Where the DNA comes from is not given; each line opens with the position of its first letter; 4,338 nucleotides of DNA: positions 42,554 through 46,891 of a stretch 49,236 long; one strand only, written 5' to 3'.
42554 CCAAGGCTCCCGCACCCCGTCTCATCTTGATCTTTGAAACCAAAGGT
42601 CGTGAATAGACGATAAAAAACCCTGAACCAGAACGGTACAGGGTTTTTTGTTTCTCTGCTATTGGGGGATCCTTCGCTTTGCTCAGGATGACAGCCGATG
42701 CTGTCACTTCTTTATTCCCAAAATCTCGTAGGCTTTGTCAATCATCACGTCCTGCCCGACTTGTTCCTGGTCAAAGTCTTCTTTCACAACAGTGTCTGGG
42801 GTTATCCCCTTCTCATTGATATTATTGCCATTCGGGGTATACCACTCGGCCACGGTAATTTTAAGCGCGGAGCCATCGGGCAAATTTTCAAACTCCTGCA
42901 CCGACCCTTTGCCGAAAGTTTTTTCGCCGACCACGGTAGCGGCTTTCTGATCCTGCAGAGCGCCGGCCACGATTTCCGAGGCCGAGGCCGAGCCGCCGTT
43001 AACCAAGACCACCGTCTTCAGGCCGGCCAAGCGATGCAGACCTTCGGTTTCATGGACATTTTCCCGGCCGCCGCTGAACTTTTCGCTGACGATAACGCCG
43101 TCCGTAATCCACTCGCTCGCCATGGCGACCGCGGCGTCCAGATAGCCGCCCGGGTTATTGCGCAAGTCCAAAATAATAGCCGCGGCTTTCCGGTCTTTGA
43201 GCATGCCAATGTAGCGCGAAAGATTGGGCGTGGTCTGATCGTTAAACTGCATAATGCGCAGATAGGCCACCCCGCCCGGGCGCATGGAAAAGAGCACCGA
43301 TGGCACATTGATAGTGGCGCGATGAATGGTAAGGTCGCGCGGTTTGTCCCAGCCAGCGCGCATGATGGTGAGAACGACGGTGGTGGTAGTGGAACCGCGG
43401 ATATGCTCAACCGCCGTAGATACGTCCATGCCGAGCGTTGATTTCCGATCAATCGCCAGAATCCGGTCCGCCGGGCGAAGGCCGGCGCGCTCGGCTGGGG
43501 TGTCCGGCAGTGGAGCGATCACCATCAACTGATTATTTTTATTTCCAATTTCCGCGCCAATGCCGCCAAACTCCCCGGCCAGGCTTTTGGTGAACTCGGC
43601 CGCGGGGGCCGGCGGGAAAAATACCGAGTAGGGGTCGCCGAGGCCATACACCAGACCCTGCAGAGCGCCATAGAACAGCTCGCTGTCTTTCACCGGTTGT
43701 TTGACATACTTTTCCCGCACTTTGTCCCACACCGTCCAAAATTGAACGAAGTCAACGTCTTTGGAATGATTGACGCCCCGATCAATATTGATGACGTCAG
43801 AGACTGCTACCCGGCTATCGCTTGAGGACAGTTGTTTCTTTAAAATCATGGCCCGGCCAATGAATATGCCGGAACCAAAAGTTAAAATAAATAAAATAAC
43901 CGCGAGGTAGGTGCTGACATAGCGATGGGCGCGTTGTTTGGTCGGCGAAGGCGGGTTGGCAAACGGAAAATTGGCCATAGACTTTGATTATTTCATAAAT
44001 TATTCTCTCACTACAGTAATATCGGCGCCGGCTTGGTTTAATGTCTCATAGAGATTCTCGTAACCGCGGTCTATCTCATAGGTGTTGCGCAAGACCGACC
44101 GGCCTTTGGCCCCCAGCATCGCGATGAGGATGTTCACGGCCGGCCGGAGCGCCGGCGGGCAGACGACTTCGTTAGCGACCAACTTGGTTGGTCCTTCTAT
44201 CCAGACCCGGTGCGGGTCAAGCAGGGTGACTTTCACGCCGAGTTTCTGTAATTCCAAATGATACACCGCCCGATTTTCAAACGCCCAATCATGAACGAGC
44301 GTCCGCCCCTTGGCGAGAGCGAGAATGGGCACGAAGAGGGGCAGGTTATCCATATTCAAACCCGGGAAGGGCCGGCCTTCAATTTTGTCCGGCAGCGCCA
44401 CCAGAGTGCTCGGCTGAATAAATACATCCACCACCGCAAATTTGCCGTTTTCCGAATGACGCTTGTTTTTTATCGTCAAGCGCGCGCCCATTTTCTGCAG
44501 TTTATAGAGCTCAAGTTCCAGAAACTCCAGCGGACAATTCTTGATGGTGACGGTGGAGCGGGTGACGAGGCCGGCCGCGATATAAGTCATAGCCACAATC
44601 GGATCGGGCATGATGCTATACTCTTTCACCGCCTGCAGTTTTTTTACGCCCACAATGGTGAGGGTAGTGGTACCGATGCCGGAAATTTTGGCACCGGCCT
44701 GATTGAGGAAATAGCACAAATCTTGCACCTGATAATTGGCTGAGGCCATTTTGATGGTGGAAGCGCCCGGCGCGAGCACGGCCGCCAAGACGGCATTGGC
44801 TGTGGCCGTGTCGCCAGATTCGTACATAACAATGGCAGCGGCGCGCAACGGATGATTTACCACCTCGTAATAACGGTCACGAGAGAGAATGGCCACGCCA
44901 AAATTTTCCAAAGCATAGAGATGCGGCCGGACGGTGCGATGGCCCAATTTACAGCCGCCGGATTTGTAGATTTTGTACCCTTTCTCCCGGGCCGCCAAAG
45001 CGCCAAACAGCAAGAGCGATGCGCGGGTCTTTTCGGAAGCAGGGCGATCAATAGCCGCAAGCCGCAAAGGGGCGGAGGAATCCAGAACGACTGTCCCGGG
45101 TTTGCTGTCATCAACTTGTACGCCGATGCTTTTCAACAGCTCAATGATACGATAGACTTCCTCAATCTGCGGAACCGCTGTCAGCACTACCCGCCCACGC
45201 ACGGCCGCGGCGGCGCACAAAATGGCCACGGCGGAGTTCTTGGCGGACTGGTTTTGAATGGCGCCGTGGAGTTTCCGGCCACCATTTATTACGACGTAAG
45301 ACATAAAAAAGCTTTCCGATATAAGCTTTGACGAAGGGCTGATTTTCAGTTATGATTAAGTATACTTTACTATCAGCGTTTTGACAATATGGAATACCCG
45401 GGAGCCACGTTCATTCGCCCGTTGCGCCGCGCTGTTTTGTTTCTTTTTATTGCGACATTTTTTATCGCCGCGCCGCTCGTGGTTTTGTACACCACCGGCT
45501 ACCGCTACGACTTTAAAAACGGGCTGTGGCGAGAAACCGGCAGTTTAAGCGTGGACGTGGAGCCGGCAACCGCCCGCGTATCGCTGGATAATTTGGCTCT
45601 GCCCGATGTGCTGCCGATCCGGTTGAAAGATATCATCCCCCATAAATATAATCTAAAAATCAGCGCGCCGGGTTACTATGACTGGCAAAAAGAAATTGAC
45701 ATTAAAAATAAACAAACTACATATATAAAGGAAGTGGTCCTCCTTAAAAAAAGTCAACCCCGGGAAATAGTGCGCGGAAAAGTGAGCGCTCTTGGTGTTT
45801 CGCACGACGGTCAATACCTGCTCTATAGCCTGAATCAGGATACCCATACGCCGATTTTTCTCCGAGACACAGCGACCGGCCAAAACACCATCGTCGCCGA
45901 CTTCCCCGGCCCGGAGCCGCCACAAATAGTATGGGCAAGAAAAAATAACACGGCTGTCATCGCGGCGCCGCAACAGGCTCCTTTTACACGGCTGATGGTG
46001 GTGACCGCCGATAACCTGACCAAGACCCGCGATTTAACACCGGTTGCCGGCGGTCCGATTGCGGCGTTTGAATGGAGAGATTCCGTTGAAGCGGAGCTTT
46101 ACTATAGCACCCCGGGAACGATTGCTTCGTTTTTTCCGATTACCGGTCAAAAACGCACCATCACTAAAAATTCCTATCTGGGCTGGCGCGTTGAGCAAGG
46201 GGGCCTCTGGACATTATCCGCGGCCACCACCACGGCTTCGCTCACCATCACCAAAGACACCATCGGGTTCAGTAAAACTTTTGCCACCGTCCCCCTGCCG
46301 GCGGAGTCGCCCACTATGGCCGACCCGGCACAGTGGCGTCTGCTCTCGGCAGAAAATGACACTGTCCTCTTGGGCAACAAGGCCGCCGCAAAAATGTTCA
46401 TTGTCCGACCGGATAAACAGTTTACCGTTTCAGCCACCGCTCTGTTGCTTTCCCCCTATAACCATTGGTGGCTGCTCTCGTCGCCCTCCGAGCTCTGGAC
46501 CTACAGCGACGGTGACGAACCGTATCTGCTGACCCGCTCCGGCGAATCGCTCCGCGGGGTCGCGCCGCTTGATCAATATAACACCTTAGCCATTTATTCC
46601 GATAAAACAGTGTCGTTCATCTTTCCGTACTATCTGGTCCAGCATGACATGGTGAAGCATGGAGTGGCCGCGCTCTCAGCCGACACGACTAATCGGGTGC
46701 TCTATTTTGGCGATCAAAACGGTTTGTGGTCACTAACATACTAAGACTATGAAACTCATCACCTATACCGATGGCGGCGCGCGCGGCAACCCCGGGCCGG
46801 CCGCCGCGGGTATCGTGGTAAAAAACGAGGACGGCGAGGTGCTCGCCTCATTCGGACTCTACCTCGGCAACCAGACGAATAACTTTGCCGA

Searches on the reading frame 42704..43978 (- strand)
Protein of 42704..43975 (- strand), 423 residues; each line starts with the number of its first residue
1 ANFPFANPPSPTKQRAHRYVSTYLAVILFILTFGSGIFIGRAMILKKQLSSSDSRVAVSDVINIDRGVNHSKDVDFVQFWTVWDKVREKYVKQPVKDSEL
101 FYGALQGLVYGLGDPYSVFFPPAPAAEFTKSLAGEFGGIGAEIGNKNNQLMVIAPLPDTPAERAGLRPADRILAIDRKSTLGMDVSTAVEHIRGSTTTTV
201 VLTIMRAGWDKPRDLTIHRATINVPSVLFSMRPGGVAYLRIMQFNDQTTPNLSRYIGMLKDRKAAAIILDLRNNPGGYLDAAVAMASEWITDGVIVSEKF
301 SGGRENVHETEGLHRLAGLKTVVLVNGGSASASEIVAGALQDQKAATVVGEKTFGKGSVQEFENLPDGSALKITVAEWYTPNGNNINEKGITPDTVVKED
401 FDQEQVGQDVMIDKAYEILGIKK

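Call 15: find_encoding_contigs(protein=window:42704-43975:-, flank=6000, max_places=10)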
Protein window:42704-43975:- (423 aa): no gene with exactly this product is on record in the collection.

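Call 17: find_encoding_contigs(protein=window:42707-43978:-, flank=6000, max_places=10)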
Protein window:42707-43978:- (424 aa): 1 contig read that carries it; 1 place shown.
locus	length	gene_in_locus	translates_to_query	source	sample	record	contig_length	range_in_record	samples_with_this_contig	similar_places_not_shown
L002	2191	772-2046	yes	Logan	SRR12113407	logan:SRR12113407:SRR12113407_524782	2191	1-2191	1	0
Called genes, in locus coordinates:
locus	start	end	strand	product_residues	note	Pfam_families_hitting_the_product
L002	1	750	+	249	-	?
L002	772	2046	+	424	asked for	PF22694:CtpB_N-like (weak), PF00595:PDZ, PF13180:PDZ_2 (weak), PF17820:PDZ_6, PF03572:Peptidase_S41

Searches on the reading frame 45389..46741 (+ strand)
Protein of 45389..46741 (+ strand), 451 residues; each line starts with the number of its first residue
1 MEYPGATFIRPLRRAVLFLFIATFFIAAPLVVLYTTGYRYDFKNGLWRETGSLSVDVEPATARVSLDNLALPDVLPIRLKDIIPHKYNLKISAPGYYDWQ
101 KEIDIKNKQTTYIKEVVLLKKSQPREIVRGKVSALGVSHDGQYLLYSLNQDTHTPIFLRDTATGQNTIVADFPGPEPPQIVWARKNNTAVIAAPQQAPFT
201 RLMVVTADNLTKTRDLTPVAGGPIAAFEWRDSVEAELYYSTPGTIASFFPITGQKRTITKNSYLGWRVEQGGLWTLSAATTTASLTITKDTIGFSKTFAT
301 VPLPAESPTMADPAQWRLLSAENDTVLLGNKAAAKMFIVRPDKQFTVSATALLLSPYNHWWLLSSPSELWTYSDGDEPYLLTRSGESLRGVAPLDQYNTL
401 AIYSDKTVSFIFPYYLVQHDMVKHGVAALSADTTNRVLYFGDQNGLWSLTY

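Call 72: search_protein_families(library=pfam, proteins=[window:45389-46741:+], max_evalue=0.00001)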
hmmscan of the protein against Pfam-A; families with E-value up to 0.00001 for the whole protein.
window:45389-46741:+ (451 aa): 1 family
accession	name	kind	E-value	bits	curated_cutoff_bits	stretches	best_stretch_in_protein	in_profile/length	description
PF08308.17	PEGA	-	4.3e-06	27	20.8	0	51-113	2-63/71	PEGA domain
